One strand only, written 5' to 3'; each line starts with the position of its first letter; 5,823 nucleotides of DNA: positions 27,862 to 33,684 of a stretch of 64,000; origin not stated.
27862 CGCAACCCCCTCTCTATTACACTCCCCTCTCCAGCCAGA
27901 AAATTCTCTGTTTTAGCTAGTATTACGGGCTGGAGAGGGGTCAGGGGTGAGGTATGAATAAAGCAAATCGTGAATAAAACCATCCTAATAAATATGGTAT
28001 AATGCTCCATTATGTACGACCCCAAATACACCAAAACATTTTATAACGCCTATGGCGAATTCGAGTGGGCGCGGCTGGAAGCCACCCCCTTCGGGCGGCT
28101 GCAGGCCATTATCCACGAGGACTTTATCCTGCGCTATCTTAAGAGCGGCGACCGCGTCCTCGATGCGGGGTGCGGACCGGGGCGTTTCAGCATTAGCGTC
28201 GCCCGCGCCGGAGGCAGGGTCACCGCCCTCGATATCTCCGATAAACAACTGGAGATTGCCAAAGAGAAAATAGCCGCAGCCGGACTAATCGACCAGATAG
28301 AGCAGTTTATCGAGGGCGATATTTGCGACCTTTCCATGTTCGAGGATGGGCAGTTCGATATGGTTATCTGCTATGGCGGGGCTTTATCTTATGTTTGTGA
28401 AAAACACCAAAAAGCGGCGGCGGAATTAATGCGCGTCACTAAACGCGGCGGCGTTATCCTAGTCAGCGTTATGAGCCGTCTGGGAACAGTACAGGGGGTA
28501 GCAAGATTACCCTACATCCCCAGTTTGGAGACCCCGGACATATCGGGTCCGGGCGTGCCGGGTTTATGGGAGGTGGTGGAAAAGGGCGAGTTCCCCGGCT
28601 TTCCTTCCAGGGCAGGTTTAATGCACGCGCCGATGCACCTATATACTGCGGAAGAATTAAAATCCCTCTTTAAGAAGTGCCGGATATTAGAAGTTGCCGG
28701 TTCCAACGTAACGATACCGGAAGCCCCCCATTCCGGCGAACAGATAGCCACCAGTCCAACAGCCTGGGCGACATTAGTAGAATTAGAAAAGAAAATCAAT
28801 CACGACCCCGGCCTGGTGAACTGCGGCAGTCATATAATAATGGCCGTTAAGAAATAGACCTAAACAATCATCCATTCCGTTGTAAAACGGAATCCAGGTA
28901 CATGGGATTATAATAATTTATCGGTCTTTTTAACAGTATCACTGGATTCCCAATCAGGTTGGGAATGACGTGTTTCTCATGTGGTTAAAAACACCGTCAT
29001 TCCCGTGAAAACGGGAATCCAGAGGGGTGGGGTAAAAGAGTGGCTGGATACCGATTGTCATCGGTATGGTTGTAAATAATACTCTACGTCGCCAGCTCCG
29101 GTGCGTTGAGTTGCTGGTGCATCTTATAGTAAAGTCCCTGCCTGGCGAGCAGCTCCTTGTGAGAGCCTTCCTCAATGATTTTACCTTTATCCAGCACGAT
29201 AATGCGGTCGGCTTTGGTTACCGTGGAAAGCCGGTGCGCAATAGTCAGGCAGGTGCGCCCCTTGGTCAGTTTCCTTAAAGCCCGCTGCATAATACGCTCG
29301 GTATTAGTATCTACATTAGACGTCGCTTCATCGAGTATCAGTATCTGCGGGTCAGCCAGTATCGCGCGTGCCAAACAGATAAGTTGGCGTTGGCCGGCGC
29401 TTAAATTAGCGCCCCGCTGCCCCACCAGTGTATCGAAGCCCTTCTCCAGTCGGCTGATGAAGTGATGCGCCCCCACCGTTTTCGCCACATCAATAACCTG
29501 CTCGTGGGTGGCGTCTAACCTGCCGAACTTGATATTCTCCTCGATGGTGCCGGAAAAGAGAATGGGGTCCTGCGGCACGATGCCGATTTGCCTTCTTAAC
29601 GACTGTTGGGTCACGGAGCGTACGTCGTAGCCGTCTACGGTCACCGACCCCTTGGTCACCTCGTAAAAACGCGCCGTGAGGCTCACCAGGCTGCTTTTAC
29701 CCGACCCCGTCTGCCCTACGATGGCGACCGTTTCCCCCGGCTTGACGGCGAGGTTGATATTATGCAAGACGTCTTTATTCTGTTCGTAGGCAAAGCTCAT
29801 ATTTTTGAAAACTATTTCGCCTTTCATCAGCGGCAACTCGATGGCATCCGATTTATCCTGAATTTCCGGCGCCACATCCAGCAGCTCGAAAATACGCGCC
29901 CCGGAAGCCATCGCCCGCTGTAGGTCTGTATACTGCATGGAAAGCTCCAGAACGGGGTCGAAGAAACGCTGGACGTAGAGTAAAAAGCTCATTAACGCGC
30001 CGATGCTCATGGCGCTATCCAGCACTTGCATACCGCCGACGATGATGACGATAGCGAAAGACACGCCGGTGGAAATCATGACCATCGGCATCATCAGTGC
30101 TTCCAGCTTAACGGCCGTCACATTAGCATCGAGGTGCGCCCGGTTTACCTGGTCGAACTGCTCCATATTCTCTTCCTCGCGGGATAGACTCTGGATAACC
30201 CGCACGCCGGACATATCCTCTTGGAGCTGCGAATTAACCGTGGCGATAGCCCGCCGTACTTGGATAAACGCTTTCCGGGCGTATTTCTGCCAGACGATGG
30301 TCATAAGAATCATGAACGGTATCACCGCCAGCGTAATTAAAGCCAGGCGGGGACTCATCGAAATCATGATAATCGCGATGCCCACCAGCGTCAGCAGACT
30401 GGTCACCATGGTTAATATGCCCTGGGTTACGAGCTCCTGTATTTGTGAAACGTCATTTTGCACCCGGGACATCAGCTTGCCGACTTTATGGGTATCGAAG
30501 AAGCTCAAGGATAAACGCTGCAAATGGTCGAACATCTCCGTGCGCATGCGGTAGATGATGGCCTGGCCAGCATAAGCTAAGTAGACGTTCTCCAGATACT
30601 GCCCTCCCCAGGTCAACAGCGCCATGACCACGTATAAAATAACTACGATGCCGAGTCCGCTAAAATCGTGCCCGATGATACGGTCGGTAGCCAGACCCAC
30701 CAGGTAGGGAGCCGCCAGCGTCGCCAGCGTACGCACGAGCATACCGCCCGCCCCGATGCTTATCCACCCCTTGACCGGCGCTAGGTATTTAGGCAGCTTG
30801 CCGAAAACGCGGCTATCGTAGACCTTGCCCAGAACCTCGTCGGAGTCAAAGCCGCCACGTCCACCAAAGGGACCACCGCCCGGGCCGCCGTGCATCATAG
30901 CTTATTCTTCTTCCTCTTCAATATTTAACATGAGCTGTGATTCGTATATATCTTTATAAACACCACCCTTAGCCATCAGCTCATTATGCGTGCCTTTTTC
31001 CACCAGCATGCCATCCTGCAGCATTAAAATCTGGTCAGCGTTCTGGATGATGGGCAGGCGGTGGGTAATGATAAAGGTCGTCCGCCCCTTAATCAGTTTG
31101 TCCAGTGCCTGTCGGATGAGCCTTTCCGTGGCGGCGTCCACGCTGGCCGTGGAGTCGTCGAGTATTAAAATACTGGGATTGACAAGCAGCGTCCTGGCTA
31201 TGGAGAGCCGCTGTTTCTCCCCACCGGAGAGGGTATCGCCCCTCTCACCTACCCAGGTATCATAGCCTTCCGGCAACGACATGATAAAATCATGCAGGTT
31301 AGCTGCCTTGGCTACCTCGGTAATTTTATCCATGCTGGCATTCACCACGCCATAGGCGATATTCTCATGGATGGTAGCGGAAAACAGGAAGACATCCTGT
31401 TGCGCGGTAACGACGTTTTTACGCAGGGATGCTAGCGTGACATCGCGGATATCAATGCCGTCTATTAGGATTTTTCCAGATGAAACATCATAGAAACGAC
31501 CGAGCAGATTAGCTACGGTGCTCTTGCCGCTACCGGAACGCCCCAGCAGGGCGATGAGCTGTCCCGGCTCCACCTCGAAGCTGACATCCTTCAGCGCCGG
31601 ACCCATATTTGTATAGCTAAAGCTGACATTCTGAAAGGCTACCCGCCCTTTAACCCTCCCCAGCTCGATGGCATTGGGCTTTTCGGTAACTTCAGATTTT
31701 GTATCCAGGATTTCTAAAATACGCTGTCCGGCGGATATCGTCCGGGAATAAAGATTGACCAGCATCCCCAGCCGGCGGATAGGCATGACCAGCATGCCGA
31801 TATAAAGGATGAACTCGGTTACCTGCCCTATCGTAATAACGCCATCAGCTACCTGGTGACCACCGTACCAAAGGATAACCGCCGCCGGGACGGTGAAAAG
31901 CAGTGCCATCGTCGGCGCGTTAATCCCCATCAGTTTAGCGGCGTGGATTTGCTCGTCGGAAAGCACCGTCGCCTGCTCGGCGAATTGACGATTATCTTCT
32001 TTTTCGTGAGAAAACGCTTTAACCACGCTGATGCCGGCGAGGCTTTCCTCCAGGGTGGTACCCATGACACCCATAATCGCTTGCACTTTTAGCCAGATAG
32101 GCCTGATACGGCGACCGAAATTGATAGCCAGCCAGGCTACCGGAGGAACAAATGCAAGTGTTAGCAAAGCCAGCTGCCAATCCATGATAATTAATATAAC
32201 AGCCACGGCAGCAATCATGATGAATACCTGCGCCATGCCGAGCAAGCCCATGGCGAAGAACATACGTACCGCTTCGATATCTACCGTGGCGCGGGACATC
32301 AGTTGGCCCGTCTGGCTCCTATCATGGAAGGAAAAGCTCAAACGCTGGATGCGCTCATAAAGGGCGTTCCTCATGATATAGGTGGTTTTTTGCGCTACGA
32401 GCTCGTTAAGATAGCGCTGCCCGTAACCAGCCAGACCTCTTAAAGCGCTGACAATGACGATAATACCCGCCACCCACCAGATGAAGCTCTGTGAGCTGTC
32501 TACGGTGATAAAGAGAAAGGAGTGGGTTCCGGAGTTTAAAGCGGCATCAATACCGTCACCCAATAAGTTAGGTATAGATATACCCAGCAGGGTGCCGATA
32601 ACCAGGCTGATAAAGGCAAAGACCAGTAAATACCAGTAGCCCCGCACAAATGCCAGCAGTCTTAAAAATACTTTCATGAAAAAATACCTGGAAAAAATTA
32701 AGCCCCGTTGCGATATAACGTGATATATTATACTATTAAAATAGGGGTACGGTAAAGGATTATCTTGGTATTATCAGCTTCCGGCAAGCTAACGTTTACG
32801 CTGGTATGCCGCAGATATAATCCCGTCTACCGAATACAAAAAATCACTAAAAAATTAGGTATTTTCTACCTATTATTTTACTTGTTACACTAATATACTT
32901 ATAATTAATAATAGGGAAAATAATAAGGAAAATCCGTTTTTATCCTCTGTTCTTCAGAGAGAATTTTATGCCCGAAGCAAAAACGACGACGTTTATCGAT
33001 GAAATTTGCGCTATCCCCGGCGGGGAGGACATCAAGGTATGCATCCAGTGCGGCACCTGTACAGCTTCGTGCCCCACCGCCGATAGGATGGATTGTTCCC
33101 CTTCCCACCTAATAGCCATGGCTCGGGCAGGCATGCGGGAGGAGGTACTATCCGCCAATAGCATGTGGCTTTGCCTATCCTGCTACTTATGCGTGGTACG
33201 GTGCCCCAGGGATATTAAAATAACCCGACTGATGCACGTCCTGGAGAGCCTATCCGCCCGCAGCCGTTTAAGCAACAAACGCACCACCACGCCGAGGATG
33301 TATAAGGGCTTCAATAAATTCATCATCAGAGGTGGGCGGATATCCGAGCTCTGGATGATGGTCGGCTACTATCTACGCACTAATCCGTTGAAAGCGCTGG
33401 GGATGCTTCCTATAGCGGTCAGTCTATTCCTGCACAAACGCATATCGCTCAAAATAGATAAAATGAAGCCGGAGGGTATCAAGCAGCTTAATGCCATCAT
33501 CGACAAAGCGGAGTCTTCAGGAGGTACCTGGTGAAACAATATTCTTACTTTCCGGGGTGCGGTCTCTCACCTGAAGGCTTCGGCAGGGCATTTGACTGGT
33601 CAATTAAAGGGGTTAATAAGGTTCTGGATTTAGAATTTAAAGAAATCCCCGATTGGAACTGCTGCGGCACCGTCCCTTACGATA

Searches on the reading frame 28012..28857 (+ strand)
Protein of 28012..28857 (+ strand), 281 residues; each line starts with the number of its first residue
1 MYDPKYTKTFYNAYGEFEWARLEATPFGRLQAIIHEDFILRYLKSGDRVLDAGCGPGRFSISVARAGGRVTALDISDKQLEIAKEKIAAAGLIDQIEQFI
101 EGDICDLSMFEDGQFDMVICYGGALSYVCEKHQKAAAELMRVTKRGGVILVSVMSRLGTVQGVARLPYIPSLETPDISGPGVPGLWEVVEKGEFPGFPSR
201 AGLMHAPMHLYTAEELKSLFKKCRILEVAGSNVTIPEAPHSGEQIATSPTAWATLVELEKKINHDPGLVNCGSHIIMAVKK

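Call 49: search_protein_families(library=ncbifam, proteins=[window:28012-28857:+], max_evalue=1e-10)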
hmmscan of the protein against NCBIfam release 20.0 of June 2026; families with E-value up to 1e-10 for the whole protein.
window:28012-28857:+ (281 aa): 16 families
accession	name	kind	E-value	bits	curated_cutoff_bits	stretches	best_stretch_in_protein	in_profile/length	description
NF043040.1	corrin_prot_MT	hypoth_equivalog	9e-19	67.8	180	1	27-151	24-147/216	corrinoid protein-associated methyltransferase CpaM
TIGR02021.1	BchM-ChlM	equivalog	1e-17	64.3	158.9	1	44-147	53-151/218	magnesium protoporphyrin IX methyltransferase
NF007610.0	PRK10258.1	equivalog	3.9e-14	52.6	342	1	47-153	44-140/251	malonyl-ACP O-methyltransferase BioC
TIGR01934.1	MenG_MenH_UbiE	subfamily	3.7e-13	49.3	158.35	1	45-152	39-142/223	ubiquinone/menaquinone biosynthesis methyltransferase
TIGR02072.1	BioC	equivalog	8.1e-13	48.7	184.95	1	47-155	36-136/244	malonyl-ACP O-methyltransferase BioC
NF008264.0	PRK11036.1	equivalog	1.5e-12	47.5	366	1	31-152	27-148/261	tRNA uridine 5-oxyacetic acid(34) methyltransferase CmoM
NF001244.0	PRK00216.1-5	equivalog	2e-12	46.9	216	1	44-151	47-153/236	bifunctional demethylmenaquinone methyltransferase/2-methoxy-6-polyprenyl-1,4-benzoquinol methylase UbiE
NF001243.0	PRK00216.1-4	equivalog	2.5e-12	46.6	235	1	43-151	45-151/237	demethylmenaquinone methyltransferase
NF041820.1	daptide_MTase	equivalog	3.2e-12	46.4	175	1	46-157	37-148/243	daptide-type RiPP biosynthesis methyltransferase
TIGR01983.1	UbiG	equivalog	4.4e-12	45.8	102.95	1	46-156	50-156/228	bifunctional 2-polyprenyl-6-hydroxyphenol methylase/3-demethylubiquinol 3-O-methyltransferase UbiG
NF047649.1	MTase_UXPK_star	exception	8.3e-12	44.7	460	1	37-154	69-184/283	methyltransferase/UXPK-star double selenoprotein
NF045667.1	MTase_DVU1556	equivalog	1.2e-11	44.5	155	1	43-152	20-120/213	DVU_1556 family methyltransferase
NF001241.0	PRK00216.1-2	equivalog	2.2e-11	43.8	327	1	43-157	49-153/231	demethylmenaquinone methyltransferase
TIGR02752.1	MenG_heptapren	equivalog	2.5e-11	43.5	419.85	1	43-151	43-149/231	demethylmenaquinone methyltransferase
NF041537.1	ArsM_AhpD_UU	exception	2.8e-11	42.8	510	1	38-153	69-182/345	arsenite methyltransferase/AhpD domain selenoprotein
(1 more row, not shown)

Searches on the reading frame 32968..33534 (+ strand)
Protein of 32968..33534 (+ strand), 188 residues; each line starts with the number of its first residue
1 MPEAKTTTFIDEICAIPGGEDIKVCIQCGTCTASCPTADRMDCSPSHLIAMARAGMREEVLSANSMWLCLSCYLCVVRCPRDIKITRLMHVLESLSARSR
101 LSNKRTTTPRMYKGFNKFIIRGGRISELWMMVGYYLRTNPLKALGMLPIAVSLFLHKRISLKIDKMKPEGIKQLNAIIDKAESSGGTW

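Call 50: search_protein_families(library=ncbifam, proteins=[window:32968-33534:+], max_evalue=1e-10)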
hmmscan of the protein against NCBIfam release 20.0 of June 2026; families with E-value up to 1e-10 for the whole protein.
window:32968-33534:+ (188 aa): 4 families
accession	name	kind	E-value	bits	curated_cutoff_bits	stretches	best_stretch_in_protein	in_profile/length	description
TIGR03290.1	CoB_CoM_SS_C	equivalog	1.3e-22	80.3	160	1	22-103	1-82/144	CoB--CoM heterodisulfide reductase subunit C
NF038018.1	qmoC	equivalog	2.3e-16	60.2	300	1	8-96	4-91/360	quinone-interacting membrane-bound oxidoreductase complex subunit QmoC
NF041779.1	hetero_SS_HdrC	equivalog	3.2e-15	56.1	350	1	21-98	29-105/198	ferredoxin:CoB-CoM heterodisulfide reductase subunit HdrC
NF041890.1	hdrC_Methbact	equivalog_domain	2.6e-13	50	270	1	19-100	25-105/192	ferredoxin:CoB-CoM heterodisulfide reductase subunit HdrC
